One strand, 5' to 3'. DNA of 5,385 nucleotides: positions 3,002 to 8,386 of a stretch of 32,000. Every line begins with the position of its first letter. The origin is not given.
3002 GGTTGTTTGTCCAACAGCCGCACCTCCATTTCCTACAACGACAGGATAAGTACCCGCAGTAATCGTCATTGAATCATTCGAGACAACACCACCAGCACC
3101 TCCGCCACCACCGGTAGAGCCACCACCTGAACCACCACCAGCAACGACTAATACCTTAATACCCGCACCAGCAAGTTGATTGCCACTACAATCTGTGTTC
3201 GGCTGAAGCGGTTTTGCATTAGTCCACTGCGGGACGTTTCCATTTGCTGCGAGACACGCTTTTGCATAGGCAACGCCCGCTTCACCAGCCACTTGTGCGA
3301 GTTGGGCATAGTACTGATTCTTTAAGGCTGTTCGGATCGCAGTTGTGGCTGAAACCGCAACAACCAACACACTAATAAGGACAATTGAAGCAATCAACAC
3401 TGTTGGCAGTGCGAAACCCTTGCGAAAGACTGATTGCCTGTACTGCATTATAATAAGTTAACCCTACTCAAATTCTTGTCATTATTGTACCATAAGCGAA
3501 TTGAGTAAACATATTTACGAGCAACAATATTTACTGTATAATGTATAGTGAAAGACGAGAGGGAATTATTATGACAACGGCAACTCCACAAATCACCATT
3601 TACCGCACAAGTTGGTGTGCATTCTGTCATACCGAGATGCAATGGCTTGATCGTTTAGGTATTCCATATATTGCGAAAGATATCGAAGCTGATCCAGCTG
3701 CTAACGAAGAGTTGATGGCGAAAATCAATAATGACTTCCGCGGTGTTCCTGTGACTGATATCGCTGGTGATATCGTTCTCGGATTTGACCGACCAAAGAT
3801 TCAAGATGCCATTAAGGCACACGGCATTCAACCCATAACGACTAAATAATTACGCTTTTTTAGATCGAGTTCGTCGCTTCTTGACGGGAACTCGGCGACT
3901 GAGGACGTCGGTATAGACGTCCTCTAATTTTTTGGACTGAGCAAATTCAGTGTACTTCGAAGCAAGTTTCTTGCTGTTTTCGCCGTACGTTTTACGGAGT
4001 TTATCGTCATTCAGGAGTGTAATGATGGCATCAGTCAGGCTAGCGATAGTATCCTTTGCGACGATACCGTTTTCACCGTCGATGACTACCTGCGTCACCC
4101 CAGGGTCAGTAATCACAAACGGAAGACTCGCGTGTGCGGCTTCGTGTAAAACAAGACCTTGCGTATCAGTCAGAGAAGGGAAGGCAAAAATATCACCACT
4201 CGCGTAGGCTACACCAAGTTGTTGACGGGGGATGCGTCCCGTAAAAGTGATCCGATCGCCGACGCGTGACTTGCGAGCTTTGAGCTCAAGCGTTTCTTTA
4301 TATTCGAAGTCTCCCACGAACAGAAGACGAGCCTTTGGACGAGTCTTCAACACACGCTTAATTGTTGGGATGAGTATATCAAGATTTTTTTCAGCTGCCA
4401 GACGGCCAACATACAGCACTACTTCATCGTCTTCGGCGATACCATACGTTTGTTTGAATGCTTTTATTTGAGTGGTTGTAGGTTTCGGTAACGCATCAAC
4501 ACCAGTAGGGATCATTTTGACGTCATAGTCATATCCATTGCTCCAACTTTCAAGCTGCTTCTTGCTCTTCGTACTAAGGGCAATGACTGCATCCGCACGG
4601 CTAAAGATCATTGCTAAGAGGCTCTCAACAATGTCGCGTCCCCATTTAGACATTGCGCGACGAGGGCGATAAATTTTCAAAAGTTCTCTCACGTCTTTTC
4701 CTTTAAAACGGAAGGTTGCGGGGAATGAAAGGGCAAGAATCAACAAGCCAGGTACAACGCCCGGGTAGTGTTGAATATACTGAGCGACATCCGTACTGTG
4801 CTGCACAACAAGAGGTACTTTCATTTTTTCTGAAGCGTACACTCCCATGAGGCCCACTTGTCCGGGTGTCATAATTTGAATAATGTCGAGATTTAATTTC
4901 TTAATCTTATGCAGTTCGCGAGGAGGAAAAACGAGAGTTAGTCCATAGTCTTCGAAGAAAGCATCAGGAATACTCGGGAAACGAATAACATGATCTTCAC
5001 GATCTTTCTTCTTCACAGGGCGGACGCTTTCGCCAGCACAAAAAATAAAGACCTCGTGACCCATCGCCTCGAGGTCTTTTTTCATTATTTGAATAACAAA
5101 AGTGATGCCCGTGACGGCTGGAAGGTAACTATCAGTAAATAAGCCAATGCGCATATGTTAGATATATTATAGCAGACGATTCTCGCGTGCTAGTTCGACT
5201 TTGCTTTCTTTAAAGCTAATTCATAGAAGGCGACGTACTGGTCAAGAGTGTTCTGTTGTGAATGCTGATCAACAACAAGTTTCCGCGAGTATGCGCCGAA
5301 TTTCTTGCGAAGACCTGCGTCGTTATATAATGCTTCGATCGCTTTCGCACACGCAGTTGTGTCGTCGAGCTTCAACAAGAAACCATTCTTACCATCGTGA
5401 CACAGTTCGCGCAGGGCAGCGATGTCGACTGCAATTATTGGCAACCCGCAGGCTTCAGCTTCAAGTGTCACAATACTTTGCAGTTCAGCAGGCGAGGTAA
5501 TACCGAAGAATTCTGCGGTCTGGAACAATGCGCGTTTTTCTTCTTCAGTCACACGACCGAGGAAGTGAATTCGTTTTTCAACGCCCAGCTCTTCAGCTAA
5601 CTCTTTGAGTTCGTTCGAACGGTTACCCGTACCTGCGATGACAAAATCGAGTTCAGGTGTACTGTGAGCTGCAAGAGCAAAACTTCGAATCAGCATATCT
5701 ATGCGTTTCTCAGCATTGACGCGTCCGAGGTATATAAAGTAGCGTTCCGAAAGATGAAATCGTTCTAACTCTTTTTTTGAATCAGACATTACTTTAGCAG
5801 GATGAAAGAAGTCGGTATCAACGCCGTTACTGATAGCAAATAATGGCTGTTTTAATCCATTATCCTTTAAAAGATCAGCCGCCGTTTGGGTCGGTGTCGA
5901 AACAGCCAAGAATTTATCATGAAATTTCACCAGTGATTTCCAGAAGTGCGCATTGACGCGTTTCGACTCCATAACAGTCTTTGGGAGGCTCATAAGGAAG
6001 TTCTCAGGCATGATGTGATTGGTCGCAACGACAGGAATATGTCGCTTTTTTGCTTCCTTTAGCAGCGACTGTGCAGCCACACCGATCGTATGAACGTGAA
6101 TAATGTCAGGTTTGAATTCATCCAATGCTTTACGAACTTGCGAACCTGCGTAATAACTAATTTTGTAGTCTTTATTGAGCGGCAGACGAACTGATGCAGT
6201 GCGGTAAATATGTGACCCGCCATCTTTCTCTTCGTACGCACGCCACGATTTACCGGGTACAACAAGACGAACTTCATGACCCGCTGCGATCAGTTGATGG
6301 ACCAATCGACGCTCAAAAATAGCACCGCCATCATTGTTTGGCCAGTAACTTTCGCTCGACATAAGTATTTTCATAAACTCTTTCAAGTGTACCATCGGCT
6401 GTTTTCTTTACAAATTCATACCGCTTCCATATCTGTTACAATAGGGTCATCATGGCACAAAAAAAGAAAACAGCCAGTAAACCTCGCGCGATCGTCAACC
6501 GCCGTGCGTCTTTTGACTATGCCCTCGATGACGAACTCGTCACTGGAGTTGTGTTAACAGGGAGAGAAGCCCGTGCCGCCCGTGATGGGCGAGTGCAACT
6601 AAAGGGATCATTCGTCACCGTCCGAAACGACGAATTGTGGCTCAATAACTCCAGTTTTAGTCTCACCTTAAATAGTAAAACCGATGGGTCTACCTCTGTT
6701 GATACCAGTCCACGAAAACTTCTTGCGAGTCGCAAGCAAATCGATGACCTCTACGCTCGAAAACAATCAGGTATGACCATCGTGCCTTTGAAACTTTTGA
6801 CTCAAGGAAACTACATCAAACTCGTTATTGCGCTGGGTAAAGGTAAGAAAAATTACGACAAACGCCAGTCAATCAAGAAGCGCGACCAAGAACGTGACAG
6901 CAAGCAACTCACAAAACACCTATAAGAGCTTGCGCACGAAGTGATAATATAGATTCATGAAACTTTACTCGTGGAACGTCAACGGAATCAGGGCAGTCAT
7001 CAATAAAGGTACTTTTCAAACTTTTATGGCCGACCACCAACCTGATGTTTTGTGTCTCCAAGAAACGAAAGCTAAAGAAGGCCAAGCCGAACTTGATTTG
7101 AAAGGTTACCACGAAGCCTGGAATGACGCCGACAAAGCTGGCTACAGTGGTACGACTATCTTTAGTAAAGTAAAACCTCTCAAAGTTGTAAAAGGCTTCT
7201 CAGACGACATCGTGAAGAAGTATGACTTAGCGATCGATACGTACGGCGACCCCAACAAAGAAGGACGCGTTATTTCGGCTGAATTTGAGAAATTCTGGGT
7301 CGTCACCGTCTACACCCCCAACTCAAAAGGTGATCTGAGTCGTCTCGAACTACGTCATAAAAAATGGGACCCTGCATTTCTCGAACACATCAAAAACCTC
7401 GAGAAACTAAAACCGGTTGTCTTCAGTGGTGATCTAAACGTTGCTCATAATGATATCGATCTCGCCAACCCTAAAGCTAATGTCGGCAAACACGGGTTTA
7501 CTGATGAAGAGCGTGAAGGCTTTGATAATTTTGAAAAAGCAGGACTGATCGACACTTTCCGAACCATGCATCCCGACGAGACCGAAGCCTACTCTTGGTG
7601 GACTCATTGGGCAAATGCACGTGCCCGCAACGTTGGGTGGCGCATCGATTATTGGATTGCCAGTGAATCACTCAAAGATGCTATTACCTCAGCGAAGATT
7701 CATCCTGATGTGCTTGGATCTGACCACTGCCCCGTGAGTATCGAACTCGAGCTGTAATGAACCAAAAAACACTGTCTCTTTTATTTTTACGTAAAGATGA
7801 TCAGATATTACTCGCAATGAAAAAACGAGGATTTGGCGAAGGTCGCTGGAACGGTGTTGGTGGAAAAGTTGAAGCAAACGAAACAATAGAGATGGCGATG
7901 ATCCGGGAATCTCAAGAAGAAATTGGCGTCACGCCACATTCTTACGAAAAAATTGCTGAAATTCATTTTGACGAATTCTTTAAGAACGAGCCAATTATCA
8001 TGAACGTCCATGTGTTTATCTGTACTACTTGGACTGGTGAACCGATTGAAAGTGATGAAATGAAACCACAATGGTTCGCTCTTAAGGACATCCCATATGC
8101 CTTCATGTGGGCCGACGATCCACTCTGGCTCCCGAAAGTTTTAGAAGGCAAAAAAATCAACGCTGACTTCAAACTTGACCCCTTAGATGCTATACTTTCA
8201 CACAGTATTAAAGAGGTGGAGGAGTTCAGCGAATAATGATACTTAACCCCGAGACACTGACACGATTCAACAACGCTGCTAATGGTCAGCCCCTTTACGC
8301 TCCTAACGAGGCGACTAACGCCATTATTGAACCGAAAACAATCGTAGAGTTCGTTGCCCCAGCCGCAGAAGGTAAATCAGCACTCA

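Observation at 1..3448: Unlisted ORF of at least 1,149 codons: glycine-rich three-module protein on a minor-pilin-type N-terminus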

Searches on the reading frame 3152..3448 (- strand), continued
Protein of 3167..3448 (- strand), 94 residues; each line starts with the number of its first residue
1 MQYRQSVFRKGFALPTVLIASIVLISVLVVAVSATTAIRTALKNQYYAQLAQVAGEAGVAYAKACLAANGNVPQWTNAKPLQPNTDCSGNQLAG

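Call 88: search_protein_families(library=pfam, alignment_id=A5, max_evalue=0.00001)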
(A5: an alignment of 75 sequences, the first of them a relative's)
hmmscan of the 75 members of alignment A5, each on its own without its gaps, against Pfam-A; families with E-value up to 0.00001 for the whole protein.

A. member 1, P0242 (784 aa): 1 family
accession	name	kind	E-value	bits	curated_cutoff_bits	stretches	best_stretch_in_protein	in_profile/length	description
PF21722.4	Gly_rich_2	-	1.6e-17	64.8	24.3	1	98-328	17-225/226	Glycine-rich domain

B. families by the number of members that match (of 75 scanned): 24 families
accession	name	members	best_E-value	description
PF21722.4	Gly_rich_2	20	5.2e-24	Glycine-rich domain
PF25390.1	WD40_RLD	13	1.2e-87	RCC1-like domain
PF13540.12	RCC1_2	13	2e-69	Regulator of chromosome condensation (RCC1) repeat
PF00415.24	RCC1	13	2.2e-66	Regulator of chromosome condensation (RCC1) repeat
PF13385.13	Laminin_G_3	12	2.3e-38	Concanavalin A-like lectin/glucanases superfamily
PF25384.1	Alsin_RLD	10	1.7e-19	Alsin RCC1-like domain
PF00041.27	fn3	5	1.2e-10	Fibronectin type III domain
PF07484.17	Collar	3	1.2e-58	Phage Tail Collar Domain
PF09603.15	Fib_succ_major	2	6.3e-25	Fibrobacter succinogenes major domain (Fib_succ_major)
PF08450.18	SGL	2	1.9e-13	SMP-30/Gluconolactonase/LRE-like region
PF01731.26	Arylesterase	2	1.5e-12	Arylesterase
PF24684.1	Vgb_lyase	2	4.7e-09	Virginiamycin B lyase family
PF01436.27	NHL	1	4.6e-47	NHL repeat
PF25021.1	TEN_NHL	1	1.4e-33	Teneurin NHL domain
PF21939.1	Gp10_C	1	1.8e-27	Baseplate structural protein Gp10, C-terminal domain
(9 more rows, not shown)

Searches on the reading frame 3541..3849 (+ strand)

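Call 9: search_protein_families(library=pfam, proteins=[window:3541-3849:+])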
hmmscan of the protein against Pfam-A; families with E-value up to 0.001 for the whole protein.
window:3541-3849:+ (102 aa): 1 family
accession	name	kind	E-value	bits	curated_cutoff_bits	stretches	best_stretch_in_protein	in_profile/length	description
PF00462.30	Glutaredoxin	-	1.6e-10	41.5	22.9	1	18-78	1-59/60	Glutaredoxin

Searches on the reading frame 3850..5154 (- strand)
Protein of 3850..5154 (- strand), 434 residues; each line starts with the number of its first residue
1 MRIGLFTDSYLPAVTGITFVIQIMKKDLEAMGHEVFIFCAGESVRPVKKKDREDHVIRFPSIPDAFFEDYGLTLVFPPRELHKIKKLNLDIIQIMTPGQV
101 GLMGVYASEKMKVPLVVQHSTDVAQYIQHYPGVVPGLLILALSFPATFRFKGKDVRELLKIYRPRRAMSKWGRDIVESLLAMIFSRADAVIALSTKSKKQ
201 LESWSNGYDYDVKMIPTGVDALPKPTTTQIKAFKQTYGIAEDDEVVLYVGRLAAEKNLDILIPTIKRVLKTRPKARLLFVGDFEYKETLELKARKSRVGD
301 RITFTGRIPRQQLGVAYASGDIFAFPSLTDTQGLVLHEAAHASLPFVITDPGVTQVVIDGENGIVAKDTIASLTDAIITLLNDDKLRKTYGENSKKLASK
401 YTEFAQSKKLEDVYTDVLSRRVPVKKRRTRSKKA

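Call 8: find_encoding_contigs(protein=window:3850-5154:-, flank=10000, max_places=6)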
Protein window:3850-5154:- (434 aa): 1 contig read that carries it; 1 place shown.
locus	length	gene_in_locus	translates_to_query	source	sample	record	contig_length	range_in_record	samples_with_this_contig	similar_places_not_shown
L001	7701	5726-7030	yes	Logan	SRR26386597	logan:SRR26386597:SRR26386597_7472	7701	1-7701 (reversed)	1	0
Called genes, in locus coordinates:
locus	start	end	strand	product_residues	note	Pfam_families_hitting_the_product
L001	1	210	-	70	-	?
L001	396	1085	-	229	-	-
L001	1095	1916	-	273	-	-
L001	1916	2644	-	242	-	-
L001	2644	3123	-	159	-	PF00293:NUDIX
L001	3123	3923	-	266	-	PF03372:Exo_endo_phos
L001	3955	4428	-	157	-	PF01668:SmpB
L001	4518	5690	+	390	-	PF13439:Glyco_transf_4, PF13477:Glyco_trans_4_2 (weak), PF13579:Glyco_trans_4_4, PF00534:Glycos_transf_1, PF13692:Glyco_trans_1_4, PF13524:Glyco_trans_1_2 (weak)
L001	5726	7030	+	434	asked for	PF13439:Glyco_transf_4, PF13579:Glyco_trans_4_4 (weak), PF00534:Glycos_transf_1, PF13692:Glyco_trans_1_4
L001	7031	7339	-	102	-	PF00462:Glutaredoxin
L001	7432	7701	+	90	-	?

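Call 9: search_protein_families(library=pfam, proteins=[window:3850-5154:-])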
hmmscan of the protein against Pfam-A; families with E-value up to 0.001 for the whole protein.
window:3850-5154:- (434 aa): 4 families
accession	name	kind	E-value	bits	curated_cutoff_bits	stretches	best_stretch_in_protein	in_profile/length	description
PF00534.26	Glycos_transf_1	-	1.8e-34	119.2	26.4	1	231-396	3-171/172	Glycosyl transferases group 1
PF13692.12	Glyco_trans_1_4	-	2.2e-29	103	27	1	244-383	2-142/142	Glycosyl transferases group 1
PF13439.12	Glyco_transf_4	-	9.5e-17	62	28.5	1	16-220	3-167/170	Glycosyltransferase Family 4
PF13579.12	Glyco_trans_4_4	-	3.1e-07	31.3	29.7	1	16-218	2-158/158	Glycosyl transferase 4-like domain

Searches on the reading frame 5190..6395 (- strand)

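Call 9: search_protein_families(library=pfam, proteins=[window:5190-6395:-])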
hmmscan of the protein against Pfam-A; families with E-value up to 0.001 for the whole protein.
window:5190-6395:- (401 aa): 7 families
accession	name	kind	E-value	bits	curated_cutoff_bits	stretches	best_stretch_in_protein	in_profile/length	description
PF00534.26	Glycos_transf_1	-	1.6e-35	122.6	26.4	1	214-372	12-171/172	Glycosyl transferases group 1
PF13692.12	Glyco_trans_1_4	-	2.8e-31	109.1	27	1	218-359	2-142/142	Glycosyl transferases group 1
PF13439.12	Glyco_transf_4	-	5.8e-28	98.5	28.5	1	23-195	3-169/170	Glycosyltransferase Family 4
PF13579.12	Glyco_trans_4_4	-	1.3e-14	55.3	29.7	1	29-191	8-158/158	Glycosyl transferase 4-like domain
PF13477.12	Glyco_trans_4_2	-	6.3e-07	30.1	23.4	1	24-127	9-107/139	Glycosyl transferase 4-like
PF13524.12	Glyco_trans_1_2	-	8.8e-07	29.4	25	1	242-388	8-143/144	Glycosyl transferase-like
PF20706.3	GT4-conflict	-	3.2e-05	23.5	26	1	18-322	7-310/385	Family 4 Glycosyltransferase in conflict systems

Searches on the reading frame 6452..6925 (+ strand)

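Call 9: search_protein_families(library=pfam, proteins=[window:6452-6925:+])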
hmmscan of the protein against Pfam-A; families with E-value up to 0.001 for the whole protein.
window:6452-6925:+ (157 aa): 1 family
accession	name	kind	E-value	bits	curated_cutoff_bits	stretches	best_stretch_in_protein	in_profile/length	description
PF01668.23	SmpB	-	3e-38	131.4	27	1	14-155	2-142/143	SmpB protein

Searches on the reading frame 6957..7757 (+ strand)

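Call 9: search_protein_families(library=pfam, proteins=[window:6957-7757:+])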
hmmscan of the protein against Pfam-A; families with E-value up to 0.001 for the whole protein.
window:6957-7757:+ (266 aa): 1 family
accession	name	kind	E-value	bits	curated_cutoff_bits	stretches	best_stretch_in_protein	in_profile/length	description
PF03372.29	Exo_endo_phos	-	1.3e-24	87.6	24.5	1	5-257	2-225/225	Endonuclease/Exonuclease/phosphatase family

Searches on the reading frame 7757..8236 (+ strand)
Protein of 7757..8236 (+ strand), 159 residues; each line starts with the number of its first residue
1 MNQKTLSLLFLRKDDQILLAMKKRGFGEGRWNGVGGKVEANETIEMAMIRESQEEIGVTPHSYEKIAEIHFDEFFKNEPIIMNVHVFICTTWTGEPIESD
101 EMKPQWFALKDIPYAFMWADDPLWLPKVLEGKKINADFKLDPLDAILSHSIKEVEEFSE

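Call 9: search_protein_families(library=pfam, proteins=[window:7757-8236:+])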
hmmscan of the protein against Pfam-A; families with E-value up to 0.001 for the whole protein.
window:7757-8236:+ (159 aa): 1 family
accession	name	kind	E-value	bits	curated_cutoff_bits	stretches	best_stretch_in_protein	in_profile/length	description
PF00293.34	NUDIX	-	1e-16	61.6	21.1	1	4-123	4-129/134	NUDIX domain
